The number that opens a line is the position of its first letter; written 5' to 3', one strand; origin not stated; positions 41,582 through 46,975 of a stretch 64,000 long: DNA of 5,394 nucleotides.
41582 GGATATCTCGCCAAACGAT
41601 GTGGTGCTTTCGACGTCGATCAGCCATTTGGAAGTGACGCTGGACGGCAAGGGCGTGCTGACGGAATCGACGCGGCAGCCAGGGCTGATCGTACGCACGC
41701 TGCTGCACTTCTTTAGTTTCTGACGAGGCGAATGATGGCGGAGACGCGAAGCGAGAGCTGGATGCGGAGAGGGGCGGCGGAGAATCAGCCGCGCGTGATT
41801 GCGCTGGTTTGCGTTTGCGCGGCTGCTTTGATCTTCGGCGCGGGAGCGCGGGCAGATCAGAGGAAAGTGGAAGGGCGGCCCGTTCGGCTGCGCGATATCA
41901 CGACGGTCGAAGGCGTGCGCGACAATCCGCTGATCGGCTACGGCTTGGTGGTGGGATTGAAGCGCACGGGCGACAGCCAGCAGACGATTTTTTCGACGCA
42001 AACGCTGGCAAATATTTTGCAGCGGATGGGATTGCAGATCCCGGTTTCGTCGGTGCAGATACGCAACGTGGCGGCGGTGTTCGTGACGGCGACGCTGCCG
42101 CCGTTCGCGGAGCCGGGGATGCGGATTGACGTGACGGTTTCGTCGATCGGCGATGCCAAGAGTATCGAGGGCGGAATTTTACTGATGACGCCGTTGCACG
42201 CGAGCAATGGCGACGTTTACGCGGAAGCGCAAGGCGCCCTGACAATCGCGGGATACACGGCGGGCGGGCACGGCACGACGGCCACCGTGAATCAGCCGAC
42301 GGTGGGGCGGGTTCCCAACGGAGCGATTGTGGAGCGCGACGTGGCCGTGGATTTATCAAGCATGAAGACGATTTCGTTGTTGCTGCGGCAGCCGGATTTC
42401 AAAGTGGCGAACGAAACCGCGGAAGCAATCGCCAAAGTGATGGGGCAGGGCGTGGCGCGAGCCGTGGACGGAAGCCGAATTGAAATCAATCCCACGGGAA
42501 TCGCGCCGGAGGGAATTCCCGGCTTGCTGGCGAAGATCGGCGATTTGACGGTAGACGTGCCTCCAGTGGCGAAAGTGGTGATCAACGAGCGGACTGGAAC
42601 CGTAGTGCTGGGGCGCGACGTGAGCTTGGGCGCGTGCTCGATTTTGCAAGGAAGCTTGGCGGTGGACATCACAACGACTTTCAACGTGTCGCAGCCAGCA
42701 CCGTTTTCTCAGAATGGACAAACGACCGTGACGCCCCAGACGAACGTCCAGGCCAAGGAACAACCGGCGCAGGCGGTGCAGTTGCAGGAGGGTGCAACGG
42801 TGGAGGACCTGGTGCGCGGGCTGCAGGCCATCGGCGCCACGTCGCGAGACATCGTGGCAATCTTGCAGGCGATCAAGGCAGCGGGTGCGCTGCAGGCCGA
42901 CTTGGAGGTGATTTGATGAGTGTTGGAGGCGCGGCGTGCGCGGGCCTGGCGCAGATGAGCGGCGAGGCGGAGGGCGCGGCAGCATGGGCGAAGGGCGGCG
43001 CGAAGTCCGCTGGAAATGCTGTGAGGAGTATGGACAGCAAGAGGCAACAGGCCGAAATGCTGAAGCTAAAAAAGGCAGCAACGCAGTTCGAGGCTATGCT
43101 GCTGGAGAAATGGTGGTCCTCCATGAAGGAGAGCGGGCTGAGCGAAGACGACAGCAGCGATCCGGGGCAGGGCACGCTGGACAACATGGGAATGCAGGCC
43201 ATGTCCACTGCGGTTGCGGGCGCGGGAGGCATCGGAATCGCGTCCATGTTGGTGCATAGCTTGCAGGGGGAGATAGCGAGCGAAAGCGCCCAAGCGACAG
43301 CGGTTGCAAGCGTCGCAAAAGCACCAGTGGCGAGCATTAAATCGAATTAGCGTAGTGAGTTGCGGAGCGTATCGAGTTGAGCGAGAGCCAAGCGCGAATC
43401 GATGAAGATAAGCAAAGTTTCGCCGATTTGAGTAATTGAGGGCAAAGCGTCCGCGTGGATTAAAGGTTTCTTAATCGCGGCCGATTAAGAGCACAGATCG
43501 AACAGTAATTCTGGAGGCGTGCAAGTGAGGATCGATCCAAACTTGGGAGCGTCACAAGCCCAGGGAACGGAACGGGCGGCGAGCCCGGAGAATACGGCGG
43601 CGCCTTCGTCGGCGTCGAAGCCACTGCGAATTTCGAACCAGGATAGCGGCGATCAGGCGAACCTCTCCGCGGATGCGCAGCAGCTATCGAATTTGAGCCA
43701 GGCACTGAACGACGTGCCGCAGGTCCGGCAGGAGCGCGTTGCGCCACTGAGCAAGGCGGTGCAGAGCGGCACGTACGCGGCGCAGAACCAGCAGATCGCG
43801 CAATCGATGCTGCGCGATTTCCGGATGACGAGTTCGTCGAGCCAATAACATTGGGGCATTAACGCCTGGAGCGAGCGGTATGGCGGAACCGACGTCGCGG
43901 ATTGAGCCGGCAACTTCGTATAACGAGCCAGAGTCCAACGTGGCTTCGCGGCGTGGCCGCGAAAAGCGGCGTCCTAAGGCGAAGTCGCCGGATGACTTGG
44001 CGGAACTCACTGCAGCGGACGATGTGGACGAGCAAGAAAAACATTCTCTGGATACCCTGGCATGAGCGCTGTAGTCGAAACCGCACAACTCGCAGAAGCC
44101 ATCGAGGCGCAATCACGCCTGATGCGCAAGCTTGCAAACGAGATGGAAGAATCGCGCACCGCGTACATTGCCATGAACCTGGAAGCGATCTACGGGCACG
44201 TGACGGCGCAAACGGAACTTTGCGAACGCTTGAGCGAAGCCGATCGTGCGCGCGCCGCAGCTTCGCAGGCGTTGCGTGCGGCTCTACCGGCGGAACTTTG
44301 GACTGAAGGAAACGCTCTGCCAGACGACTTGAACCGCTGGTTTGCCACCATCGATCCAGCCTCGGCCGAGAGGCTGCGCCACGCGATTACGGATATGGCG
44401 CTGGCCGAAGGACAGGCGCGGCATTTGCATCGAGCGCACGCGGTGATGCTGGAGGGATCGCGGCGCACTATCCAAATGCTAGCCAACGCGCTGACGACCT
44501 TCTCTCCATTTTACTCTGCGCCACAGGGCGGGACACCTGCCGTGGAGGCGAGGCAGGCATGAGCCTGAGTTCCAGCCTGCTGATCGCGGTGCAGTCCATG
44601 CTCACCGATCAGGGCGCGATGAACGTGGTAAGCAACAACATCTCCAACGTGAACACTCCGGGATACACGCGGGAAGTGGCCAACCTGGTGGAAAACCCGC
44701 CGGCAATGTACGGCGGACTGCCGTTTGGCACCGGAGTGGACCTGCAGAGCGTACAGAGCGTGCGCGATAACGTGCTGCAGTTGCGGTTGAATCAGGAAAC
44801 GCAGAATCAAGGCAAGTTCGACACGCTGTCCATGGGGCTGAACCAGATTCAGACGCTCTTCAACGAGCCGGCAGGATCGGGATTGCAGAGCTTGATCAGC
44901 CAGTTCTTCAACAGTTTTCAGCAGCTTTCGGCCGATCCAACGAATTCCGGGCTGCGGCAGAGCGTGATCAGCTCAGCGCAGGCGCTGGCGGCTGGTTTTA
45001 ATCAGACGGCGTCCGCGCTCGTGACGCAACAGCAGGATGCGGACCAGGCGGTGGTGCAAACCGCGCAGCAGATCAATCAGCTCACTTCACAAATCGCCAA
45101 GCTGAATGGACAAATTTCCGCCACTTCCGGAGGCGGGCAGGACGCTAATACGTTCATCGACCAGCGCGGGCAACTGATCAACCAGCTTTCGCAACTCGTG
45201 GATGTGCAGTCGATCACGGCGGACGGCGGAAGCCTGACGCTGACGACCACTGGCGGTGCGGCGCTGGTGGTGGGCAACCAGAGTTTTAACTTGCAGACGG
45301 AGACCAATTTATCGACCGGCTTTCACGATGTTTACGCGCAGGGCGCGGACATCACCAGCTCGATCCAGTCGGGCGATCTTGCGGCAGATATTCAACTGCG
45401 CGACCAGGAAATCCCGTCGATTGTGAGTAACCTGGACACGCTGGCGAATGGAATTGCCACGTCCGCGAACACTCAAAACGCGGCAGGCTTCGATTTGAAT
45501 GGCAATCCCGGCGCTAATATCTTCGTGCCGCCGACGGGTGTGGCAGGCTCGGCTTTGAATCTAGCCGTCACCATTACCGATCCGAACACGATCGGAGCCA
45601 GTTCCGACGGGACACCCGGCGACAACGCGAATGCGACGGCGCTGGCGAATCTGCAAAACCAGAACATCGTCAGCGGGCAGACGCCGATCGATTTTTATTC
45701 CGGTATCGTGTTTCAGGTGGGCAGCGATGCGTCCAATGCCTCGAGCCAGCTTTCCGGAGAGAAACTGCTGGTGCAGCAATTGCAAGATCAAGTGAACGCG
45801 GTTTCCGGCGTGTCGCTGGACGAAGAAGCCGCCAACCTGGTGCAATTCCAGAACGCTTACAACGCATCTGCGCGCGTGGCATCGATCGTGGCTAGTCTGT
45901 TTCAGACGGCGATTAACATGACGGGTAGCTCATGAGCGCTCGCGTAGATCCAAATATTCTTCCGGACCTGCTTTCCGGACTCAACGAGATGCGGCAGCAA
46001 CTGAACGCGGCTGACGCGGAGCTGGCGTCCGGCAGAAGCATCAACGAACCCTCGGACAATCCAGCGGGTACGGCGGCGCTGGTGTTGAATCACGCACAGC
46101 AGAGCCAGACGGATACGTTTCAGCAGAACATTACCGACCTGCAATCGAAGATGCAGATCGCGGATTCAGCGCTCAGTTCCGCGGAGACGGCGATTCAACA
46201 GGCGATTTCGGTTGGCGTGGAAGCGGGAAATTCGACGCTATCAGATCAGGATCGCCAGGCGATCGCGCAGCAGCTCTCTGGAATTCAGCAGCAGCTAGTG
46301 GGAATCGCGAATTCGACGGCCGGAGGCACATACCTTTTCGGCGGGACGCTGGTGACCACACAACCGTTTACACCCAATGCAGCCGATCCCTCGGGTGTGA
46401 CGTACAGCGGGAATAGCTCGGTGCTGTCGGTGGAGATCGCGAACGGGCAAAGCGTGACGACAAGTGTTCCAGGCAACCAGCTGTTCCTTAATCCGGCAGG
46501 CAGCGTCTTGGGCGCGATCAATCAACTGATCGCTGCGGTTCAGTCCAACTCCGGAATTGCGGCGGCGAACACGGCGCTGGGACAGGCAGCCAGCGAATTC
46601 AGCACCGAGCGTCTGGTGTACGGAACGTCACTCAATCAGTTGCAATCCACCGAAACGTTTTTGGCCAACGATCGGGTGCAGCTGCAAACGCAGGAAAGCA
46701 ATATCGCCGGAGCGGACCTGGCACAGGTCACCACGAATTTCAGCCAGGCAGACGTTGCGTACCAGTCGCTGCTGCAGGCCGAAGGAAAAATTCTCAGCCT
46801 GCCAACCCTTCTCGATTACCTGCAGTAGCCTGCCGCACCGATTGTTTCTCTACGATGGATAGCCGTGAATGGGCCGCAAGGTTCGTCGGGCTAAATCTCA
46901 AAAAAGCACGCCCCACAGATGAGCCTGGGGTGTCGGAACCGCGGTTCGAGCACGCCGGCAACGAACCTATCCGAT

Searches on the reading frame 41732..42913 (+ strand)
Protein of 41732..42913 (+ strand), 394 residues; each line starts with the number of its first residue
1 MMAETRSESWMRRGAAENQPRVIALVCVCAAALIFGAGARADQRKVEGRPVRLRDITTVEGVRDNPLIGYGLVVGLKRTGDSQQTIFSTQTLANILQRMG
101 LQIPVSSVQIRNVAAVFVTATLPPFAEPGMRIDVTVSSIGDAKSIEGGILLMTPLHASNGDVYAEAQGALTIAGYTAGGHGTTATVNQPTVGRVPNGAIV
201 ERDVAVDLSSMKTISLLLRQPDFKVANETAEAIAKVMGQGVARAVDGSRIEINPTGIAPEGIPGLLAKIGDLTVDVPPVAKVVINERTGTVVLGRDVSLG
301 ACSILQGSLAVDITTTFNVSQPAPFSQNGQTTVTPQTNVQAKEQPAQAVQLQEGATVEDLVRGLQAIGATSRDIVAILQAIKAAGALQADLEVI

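Call 41: search_protein_families(library=pfam, proteins=[window:41732-42913:+], max_evalue=0.0001)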
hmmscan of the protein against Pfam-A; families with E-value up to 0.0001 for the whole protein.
window:41732-42913:+ (394 aa): 1 family
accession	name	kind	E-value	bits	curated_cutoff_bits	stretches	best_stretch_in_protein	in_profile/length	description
PF02119.21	FlgI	-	1.5e-125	419.1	25.3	1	52-393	1-343/343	Flagellar P-ring protein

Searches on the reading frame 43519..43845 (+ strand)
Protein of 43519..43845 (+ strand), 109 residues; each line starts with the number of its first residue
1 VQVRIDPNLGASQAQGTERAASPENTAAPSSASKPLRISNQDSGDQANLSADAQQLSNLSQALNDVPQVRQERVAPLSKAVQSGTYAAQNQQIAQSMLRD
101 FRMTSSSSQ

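Call 41: search_protein_families(library=pfam, proteins=[window:43519-43845:+], max_evalue=0.0001)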
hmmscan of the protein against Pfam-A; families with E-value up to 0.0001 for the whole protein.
window:43519-43845:+ (109 aa): 1 family
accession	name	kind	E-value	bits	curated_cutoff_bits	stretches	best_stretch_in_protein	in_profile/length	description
PF04316.19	FlgM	-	1.7e-14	54.2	25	1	45-98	1-54/55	Anti-sigma-28 factor, FlgM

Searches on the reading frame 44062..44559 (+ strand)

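Call 41: search_protein_families(library=pfam, proteins=[window:44062-44559:+], max_evalue=0.0001)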
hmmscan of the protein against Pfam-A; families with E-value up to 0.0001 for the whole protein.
window:44062-44559:+ (166 aa): 1 family
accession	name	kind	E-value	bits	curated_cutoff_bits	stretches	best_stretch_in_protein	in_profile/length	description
PF05130.17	FlgN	-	5.4e-06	27.3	30.5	1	7-145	3-130/147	FlgN protein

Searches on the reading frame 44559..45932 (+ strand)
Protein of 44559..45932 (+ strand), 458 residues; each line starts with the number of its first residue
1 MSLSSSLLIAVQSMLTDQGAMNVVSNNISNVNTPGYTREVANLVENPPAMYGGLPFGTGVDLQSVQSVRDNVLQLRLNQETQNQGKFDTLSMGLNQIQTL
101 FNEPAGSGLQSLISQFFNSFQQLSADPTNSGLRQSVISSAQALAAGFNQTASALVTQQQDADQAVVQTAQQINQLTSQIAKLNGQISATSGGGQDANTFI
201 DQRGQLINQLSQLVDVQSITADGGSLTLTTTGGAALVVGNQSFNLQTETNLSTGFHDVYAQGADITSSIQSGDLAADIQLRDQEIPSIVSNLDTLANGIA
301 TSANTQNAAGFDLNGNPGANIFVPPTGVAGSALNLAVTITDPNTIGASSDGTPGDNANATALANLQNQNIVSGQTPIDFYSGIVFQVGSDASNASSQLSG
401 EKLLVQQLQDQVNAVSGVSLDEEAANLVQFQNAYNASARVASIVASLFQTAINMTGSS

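Call 41: search_protein_families(library=pfam, proteins=[window:44559-45932:+], max_evalue=0.0001)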
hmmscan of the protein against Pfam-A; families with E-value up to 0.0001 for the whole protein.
window:44559-45932:+ (458 aa): 3 families
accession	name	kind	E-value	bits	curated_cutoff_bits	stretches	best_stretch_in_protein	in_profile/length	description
PF22638.1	FlgK_D1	-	1.3e-60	205.3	28.6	1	94-322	1-233/233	Flagellar hook-associated protein FlgK helical domain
PF00460.25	Flg_bb_rod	-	4e-07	30.3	20.7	1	9-37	3-31/31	Flagella basal body rod protein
PF06429.18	Flg_bbr_C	-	1.9e-06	27.7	23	1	415-454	7-46/46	Flagellar basal body rod FlgEFG protein C-terminal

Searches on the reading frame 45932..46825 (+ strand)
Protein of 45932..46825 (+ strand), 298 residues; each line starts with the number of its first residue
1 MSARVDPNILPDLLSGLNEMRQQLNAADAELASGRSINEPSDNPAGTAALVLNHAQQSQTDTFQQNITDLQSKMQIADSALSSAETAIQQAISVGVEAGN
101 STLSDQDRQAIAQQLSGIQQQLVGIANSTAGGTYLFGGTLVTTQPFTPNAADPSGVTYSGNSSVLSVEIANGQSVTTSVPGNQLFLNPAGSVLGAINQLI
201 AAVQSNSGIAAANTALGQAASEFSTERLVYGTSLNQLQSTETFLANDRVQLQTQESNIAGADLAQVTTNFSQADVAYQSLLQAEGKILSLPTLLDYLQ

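Call 42: search_protein_families(library=pfam, proteins=[window:45932-46825:+], max_evalue=0.0001)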
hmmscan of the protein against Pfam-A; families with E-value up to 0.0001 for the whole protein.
window:45932-46825:+ (298 aa): 2 families
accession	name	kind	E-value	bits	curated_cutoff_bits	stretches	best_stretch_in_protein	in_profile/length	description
PF00669.25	Flagellin_N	-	2.7e-17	63.6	26.6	1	15-138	12-136/139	Bacterial flagellin N-terminal helical region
PF00700.27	Flagellin_C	-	4.9e-06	27.2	23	1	215-283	3-71/86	Bacterial flagellin C-terminal helical region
